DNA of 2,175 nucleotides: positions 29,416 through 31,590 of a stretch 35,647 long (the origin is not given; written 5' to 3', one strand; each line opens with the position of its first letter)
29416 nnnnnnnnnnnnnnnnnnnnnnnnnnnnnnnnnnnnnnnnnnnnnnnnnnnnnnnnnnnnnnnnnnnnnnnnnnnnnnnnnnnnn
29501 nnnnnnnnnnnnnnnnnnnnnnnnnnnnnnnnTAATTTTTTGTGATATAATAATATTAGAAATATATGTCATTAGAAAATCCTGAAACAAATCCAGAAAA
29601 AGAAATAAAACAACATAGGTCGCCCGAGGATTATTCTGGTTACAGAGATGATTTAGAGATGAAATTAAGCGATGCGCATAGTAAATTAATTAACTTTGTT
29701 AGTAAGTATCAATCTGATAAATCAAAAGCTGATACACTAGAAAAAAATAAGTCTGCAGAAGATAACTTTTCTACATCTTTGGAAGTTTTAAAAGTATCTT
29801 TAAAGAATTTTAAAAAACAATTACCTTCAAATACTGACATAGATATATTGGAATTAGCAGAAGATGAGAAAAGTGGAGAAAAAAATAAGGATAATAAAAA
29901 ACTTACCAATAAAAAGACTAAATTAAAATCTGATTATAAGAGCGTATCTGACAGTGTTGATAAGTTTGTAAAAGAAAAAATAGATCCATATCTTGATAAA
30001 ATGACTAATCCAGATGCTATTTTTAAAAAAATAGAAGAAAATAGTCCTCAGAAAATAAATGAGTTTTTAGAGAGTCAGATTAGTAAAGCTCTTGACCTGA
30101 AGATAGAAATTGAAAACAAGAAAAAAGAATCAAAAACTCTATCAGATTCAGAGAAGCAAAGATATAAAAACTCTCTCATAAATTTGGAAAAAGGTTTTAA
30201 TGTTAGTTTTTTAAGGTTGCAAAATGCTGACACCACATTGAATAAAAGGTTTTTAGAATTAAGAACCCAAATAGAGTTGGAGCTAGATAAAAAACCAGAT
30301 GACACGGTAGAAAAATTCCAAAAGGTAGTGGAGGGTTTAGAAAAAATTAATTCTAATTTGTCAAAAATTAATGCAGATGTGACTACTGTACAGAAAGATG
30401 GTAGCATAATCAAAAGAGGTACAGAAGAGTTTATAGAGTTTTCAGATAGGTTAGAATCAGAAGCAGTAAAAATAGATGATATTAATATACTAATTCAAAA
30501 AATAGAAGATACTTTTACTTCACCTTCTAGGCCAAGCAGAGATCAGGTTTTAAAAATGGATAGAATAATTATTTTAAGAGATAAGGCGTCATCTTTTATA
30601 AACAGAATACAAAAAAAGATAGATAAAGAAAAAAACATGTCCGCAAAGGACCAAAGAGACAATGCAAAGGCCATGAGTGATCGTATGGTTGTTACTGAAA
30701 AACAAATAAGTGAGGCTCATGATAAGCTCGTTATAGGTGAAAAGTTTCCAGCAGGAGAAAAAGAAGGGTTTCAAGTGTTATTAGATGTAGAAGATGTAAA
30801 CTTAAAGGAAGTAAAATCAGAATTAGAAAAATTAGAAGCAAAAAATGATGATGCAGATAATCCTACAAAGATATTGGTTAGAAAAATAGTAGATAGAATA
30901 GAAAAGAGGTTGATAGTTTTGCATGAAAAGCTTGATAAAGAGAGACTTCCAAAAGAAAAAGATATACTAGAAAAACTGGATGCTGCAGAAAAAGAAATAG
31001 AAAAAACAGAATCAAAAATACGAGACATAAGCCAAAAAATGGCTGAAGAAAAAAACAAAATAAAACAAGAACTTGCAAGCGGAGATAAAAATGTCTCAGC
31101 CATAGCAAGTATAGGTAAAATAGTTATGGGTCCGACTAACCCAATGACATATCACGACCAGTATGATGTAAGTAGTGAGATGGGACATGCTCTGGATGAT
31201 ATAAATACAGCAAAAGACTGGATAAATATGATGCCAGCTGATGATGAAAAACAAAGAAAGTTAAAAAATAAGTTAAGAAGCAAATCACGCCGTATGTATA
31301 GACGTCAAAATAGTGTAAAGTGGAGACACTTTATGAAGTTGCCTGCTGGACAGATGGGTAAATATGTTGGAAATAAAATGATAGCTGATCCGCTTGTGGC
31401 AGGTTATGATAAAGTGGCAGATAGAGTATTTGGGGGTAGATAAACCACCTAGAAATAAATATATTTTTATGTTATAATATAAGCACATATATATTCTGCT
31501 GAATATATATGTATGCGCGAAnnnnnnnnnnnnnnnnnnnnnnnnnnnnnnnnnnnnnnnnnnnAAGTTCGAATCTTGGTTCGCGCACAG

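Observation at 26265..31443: Operon of two giant Lys/Glu-rich coiled-coil proteins plus a small ORF, divergent from a LysM/M23 wall hydrolase: candidate envelope-spanning structural system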

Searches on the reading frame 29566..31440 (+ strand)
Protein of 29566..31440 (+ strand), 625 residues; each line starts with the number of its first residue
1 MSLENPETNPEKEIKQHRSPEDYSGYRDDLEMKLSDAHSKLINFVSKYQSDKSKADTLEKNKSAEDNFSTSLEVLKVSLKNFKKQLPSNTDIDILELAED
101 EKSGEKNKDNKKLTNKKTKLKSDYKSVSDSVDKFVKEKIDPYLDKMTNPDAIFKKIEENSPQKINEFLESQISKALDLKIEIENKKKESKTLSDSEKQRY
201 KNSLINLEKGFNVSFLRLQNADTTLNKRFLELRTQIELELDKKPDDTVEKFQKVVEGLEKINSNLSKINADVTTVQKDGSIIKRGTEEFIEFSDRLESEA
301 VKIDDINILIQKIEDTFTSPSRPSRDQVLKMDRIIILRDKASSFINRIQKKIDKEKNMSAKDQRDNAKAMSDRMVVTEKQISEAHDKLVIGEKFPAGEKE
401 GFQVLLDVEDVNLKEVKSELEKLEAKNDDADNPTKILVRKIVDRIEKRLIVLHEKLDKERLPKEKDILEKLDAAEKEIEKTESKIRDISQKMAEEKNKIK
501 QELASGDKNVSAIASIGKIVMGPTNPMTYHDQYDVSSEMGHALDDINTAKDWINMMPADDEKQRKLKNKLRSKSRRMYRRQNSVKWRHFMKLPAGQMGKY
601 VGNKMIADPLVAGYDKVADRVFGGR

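Call 5: search_protein_families(library=pfam, proteins=[window:29566-31440:+], max_evalue=1)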
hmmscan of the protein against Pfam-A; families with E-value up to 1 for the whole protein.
window:29566-31440:+ (625 aa): 4 families
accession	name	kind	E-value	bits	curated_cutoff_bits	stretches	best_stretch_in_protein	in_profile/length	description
PF06419.17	COG6_N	-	8.7e-07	29.5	27.4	1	231-318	15-102/114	Conserved oligomeric complex COG6, N-terminal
PF04811.21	Sec23_trunk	-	0.024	14.7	27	1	433-566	65-181/241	Sec23/Sec24 trunk domain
PF04521.18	Viral_P18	-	0.16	12.2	25.9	1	384-430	63-108/137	ssRNA positive strand viral 18kD cysteine rich protein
PF06013.18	WXG100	-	0.23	12.2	27.3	0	469-500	7-38/86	Proteins of 100 residues with WXG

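Call 6: search_protein_families(library=ncbifam, proteins=[window:29566-31440:+], max_evalue=1)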
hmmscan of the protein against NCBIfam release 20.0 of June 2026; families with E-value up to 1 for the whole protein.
window:29566-31440:+ (625 aa): 0 families

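Call 7: search_protein_families(library=phrogs, proteins=[window:29566-31440:+], max_evalue=1)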
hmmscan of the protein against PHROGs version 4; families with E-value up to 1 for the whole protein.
window:29566-31440:+ (625 aa): 2 families
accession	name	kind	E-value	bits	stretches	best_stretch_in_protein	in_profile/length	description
phrog_20356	-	unknown function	0.0085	17.1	1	240-290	48-98/103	-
phrog_21362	-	unknown function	0.083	13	1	468-528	158-220/321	-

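Call 15: search_protein_representatives(protein=window:29566-31440:+)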
Query: 625 residues. Proteins with E-value up to 0.001 (for the whole library): 13; up to 1e-10: 10; up to 1e-30: 7. The best 13 are listed.
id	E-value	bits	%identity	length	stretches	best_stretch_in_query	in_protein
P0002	0.0e+00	1309.6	100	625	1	1-625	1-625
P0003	6.3e-57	210.1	40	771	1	233-623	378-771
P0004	5.8e-56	207.0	39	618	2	337-605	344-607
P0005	1.7e-53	198.8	33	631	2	233-623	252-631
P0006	1.8e-46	175.6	93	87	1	539-625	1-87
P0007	5.9e-41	157.4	32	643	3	235-605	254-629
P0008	1.3e-34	136.5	33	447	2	324-604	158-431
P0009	1.0e-14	70.8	44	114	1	524-609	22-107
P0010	1.2e-14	70.6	27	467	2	230-445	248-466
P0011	2.4e-14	69.6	35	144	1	482-621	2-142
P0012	2.1e-07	46.6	38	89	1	544-620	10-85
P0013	1.4e-05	40.7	27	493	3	402-621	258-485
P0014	3.0e-04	36.3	36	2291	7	22-110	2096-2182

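Call 20: find_related_loci(query=A2, collection=genome_contigs, flank=10000)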
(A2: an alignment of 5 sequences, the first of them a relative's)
Query A2 (625 aa) in genome_contigs; peptide patterns used: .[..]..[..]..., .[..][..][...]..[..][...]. (x = any residue, [..] = any of these).
600 stretches matched a pattern (row limit reached: there are more); 1 encode a relative of the query (tblastn E <= 1e-3); 1 distinct loci.
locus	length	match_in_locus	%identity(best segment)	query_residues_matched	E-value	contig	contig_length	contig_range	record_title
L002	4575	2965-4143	39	234-623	3e-63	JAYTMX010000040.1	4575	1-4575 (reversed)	MAG: bacterium isolate GFS_3829 GFS_3829_39, whole genome shotgun sequence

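Call 22: find_related_loci(query=A2, collection=metagenome_contigs, flank=10000)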
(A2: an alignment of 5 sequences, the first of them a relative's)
Query A2 (625 aa) in metagenome_contigs; peptide patterns used: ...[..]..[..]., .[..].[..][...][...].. (x = any residue, [..] = any of these).
600 stretches matched a pattern, but none encodes a relative of the query by tblastn (E <= 1e-3).

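Call 23: find_homologous_proteins(query=A1, max_evalue=0.001)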
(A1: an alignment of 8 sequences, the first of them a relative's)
Query A1 (8 sequences) (625 aa, profile of the alignment): 4 proteins with E <= 0.001 among 8000 candidates.
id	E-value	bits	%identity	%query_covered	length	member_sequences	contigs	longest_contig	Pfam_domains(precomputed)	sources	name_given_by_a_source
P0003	8.9e-223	760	39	62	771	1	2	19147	-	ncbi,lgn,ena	-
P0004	5.6e-215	734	37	73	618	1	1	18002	-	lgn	-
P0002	9.3e-213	727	100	100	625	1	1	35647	PF06419.18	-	-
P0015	1.2e-142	495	64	75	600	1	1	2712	-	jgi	jgi:hypothetical protein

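Call 24: find_related_loci(query=A2, collection=viral_contigs, flank=10000)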
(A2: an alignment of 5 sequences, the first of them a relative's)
Query A2 (625 aa) in viral_contigs; peptide patterns used: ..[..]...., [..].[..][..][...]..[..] (x = any residue, [..] = any of these).
600 stretches matched a pattern, but none encodes a relative of the query by tblastn (E <= 1e-3).

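Call 25: find_encoding_contigs(protein=P0003, flank=10000, max_places=4)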
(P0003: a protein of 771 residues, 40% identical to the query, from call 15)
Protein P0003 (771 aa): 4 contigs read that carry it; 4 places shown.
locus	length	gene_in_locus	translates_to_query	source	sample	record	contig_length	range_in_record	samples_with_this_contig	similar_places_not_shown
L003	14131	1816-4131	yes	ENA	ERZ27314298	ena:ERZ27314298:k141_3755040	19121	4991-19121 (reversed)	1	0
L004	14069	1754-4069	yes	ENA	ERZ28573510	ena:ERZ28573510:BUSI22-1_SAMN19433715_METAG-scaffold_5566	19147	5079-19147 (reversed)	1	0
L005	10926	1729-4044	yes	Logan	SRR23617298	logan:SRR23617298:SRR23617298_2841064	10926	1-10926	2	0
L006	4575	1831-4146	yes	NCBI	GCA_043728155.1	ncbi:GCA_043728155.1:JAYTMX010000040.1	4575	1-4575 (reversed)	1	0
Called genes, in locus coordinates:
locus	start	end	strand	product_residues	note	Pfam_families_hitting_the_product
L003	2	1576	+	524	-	?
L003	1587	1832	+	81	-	-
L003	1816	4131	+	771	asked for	-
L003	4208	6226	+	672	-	PF00580:UvrD-helicase, PF13087:AAA_12 (faint), PF13245:AAA_19, PF13604:AAA_30 (faint), PF01443:Viral_helicase1 (faint), PF13361:UvrD_C, PF13538:UvrD_C_2 (weak)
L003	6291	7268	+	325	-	-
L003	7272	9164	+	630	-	-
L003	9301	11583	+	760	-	-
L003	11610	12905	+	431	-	PF02687:FtsX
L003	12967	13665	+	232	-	PF02463:SMC_N (faint), PF00005:ABC_tran, PF13304:AAA_21 (faint)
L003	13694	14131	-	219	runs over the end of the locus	PF00300:His_Phos_1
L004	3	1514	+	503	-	?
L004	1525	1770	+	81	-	-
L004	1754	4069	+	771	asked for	-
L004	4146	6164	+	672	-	PF00580:UvrD-helicase, PF13087:AAA_12 (faint), PF13245:AAA_19, PF13604:AAA_30 (faint), PF01443:Viral_helicase1 (faint), PF13361:UvrD_C, PF13538:UvrD_C_2 (weak)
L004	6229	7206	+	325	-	-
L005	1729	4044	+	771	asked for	-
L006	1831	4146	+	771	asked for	-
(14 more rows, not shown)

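Call 26: find_encoding_contigs(protein=P0004, flank=10000, max_places=4)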
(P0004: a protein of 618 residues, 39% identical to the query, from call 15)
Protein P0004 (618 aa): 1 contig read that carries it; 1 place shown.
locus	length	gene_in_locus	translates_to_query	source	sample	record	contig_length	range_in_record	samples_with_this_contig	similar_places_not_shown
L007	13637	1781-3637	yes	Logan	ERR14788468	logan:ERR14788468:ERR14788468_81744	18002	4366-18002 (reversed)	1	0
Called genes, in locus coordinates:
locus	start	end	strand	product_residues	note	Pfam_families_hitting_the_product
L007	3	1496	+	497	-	?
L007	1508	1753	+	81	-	-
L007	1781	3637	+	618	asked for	-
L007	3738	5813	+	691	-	PF00580:UvrD-helicase, PF13245:AAA_19, PF01443:Viral_helicase1 (faint), PF13087:AAA_12 (faint), PF13361:UvrD_C, PF13538:UvrD_C_2 (weak)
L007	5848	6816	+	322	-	-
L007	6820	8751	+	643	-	-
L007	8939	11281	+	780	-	-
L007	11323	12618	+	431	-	PF02687:FtsX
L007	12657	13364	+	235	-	PF02463:SMC_N (weak), PF00005:ABC_tran, PF13304:AAA_21 (faint)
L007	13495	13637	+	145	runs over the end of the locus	-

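Call 27: find_encoding_contigs(protein=P0015, flank=10000, max_places=4)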
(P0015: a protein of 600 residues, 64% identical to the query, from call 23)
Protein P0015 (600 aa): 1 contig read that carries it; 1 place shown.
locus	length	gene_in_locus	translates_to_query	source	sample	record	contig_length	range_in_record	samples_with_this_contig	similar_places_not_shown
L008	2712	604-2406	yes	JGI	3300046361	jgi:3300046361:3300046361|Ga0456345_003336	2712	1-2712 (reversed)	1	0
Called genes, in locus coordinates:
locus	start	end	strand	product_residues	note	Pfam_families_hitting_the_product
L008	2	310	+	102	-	?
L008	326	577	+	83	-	-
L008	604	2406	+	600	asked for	-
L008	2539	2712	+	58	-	?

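Call 39: search_solved_structures(query=A2, max_evalue=10, show_alignments=0)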
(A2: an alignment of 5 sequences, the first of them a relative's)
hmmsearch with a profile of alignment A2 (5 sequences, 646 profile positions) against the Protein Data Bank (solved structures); distinct sequences matched with E-value up to 10: 6.
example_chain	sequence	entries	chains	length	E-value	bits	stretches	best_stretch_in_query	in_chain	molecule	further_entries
5c21_A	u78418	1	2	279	0.0065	18.5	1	194-346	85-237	Chromosomal hemolysin D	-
5c22_A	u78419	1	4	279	0.0081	18.1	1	194-346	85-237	Chromosomal hemolysin D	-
8dck_C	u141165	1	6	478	0.012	17.5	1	194-345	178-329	Membrane fusion protein (MFP) family protein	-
7wxz_A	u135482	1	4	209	0.026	16.4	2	20-94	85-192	Spike protein S2'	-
3s84_A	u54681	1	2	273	0.18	13.7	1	21-155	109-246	Apolipoprotein A-IV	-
3u7i_A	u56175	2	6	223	0.47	12.3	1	69-149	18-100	FMN-dependent NADH-azoreductase 1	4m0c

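Call 40: search_protein_families(library=pfam, alignment_id=A1, max_evalue=0.1)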
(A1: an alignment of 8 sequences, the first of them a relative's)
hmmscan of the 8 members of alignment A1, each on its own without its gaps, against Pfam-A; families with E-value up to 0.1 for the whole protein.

A. member 1, P0002 (625 aa): 2 families
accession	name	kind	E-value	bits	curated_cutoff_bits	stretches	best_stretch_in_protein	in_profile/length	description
PF06419.17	COG6_N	-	8.7e-07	29.5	27.4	1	231-318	15-102/114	Conserved oligomeric complex COG6, N-terminal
PF04811.21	Sec23_trunk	-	0.024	14.7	27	0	433-566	65-181/241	Sec23/Sec24 trunk domain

B. families by the number of members that match (of 8 scanned): 8 families
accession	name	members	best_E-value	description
PF06419.17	COG6_N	1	8.7e-07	Conserved oligomeric complex COG6, N-terminal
PF04513.17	Baculo_PEP_C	1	0.00097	Baculovirus polyhedron envelope protein, PEP, C terminus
PF05405.19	Mt_ATP-synt_B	1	0.0085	Mitochondrial ATP synthase B chain precursor (ATP-synt_B)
PF00338.27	Ribosomal_S10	1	0.01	Ribosomal protein S10p/S20e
PF09823.15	DUF2357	1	0.013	Domain of unknown function (DUF2357)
PF17526.7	DUF5448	1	0.015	Family of unknown function (DUF5448)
PF13012.11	MitMem_reg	1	0.018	Maintenance of mitochondrial structure and function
PF04811.21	Sec23_trunk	1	0.024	Sec23/Sec24 trunk domain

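Call 52: predict_structure(alignment_id=A4)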
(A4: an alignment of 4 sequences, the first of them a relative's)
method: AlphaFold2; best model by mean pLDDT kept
length: 625 residues; sequences in the alignment: 4
mean_pLDDT: 61.9   pTM: 0.30
mean pLDDT of the five models: 61.9, 61.2, 58.6, 57.8, 55.9
residues with pLDDT >= 90: 0; 70-90: 216; 50-70: 270; < 50: 139
segments of 3 or more residues with pLDDT < 50: 1-26, 104-106, 148-157, 242-246, 274-287, 318-321, 353-357, 390-394, 505-531, 589-625
pLDDT, mean of each block of 10 residues (from residue 1): 35 36 53 64 64 62 63 72 66 60 51 69 75 74 57 47 78 87 79 76 79 69 71 76 49 69 70 46 47 71 70 58 55 68 67 50 65 72 63 50 64 69 57 67 72 66 73 81 69 59 49 35 34 59 78 69 75 80 60 36 33 35 32
secondary structure, 60 per line:
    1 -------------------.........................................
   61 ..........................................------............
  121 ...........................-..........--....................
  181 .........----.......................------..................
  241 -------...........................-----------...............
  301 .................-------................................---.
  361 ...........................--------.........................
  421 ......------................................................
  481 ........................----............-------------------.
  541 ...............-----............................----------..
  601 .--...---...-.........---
elements in order: H20-102 H109-147 H149-158 H161-189 H194-216 H223-240 H248-274 H286-317 H325-356 H360-387 H396-426 H433-504 H509-520 H540-555 H561-588 E599-601 E604-606 H614-622

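Call 54: fold_search(model_id=the predicted structure, library=pdb)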
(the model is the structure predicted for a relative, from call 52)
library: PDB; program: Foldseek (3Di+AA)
matches with E <= 10: 95; with E <= 0.001: 0
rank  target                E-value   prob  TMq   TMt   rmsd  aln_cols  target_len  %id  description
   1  7a8t_A                2.6e-02  0.44  0.12  0.15  37.8       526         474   10  Crystal structure of sarcomeric protein FATZ-1 (mini-FATZ-1 construct) in complex with rod domain of alpha-actinin-2 (released 2021-06-30)
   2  1hci_A                6.4e-02  0.33  0.13  0.16  37.4       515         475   11  CRYSTAL STRUCTURE OF THE ROD DOMAIN OF ALPHA-ACTININ (released 2001-06-27)
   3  1quu                  2.4e-01  0.51  0.12  0.26  16.3       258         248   12  CRYSTAL STRUCTURE OF TWO CENTRAL SPECTRIN-LIKE REPEATS FROM ALPHA-ACTININ (released 1999-08-20)
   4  1sjj_A                3.4e-01  0.11  0.11  0.09  39.9       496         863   14  Cryo-EM Structure of Chicken Gizzard Smooth Muscle alpha-Actinin (released 2004-03-23)
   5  8ga7                  3.6e-01  0.20  0.13  0.16  37.3       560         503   13  Geometrically programmable nanomaterial construction using regularized protein building blocks (released 2024-03-13)
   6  5j1g_B                4.0e-01  0.44  0.14  0.28  14.1       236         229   14  Structure of the spectrin repeats 7 and 8 of the plakin domain of plectin (released 2016-07-20)
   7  9d01                  4.0e-01  0.23  0.12  0.19  32.2       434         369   12  Crystal Structure of a-iTHR-201 (released 2025-12-10)
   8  3kbt_B                4.4e-01  0.33  0.13  0.23  16.9       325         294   11  Crystal structure of the ankyrin binding domain of human erythroid beta spectrin (repeats 13-15) in complex with the s (released 2010-02-02)
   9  5j1i_A                5.9e-01  0.28  0.15  0.23  19.7       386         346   11  Structure of the spectrin repeats 7, 8, and 9 of the plakin domain of plectin (released 2016-07-20)
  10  5j1g_A                6.5e-01  0.28  0.13  0.26  14.3       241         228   13  Structure of the spectrin repeats 7 and 8 of the plakin domain of plectin (released 2016-07-20)
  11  3kbu_A                8.0e-01  0.30  0.14  0.27  18.2       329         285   10  Crystal structure of the ankyrin binding domain of human erythroid beta spectrin (repeats 13-15) in complex with the s (released 2010-02-02)
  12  6xns_B                8.0e-01  0.20  0.12  0.21  27.9       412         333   11  C3_crown-05 (released 2020-12-23)
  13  2iiu_B                8.4e-01  0.54  0.13  0.36  26.1       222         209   13  Crystal structure of a putative PhoU-like phosphate regulatory protein (NP_719307.1) from Shewanella oneidensis MR-1 a (released 2006-10-17)
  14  2odu                  8.4e-01  0.41  0.13  0.33  11.8       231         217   11  Crystal structure of a fragment of the plakin domain of plectin (released 2007-03-13)
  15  3f57_B                8.8e-01  0.41  0.14  0.33  11.4       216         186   12  Crystal structure of human erythroid beta spectrin repeats 14 and 15 (ankyrin binding domain) (released 2009-02-24)
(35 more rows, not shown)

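Call 57: search_protein_families(library=phrogs, proteins=[L003:2-1573:+, L007:3-1493:+, L008:2-307:+], max_evalue=0.1)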
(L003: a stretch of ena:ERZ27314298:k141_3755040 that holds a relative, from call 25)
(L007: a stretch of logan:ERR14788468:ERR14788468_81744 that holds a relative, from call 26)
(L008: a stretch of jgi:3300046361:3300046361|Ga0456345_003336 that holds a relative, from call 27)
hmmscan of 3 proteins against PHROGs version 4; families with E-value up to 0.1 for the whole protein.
L003:2-1573:+ (524 aa): 2 families
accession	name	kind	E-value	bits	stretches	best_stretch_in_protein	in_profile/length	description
phrog_15511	-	unknown function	8.7e-05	22.8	1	1-38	211-248/511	-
phrog_21473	-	unknown function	0.026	13.6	1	9-44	604-635/947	-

L007:3-1493:+ (497 aa): 0 families

L008:2-307:+ (102 aa): 3 families
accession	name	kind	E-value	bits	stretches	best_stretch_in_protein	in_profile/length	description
phrog_873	-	head and packaging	2.6e-08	33.7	1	10-72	412-473/1277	endolysin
phrog_2276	-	tail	2.2e-06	27.6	1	9-67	537-599/673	tail length tape measure protein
phrog_7182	-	other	1.8e-05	24.1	1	10-49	722-761/1228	tail injection transglycosylase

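Call 58: search_protein_families(library=pfam, proteins=[L003:6291-7265:+, L003:7272-9161:+, L003:9301-11580:+, L003:2-1573:+, L007:3-1493:+], max_evalue=0.01)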
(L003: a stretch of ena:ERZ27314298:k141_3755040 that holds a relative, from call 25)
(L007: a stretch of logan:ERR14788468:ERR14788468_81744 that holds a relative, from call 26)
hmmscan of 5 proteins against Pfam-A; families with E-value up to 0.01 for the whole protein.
L003:6291-7265:+ (325 aa): 1 family
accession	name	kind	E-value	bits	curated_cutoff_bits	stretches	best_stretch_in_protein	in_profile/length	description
PF18884.5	TSP3_bac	-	0.00049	20.3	25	1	90-108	1-19/22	Bacterial TSP3 repeat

L003:7272-9161:+ (630 aa): 0 families

L003:9301-11580:+ (760 aa): 0 families

L003:2-1573:+ (524 aa): 0 families

L007:3-1493:+ (497 aa): 0 families

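Call 68: search_protein_families(library=padloc, proteins=[window:29566-31440:+, P0003, P0004], max_evalue=0.1)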
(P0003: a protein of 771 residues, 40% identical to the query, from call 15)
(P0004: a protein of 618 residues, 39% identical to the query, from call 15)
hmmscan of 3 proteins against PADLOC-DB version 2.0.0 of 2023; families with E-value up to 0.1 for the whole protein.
window:29566-31440:+ (625 aa): 0 families

P0003 (771 aa): 0 families

P0004 (618 aa): 0 families
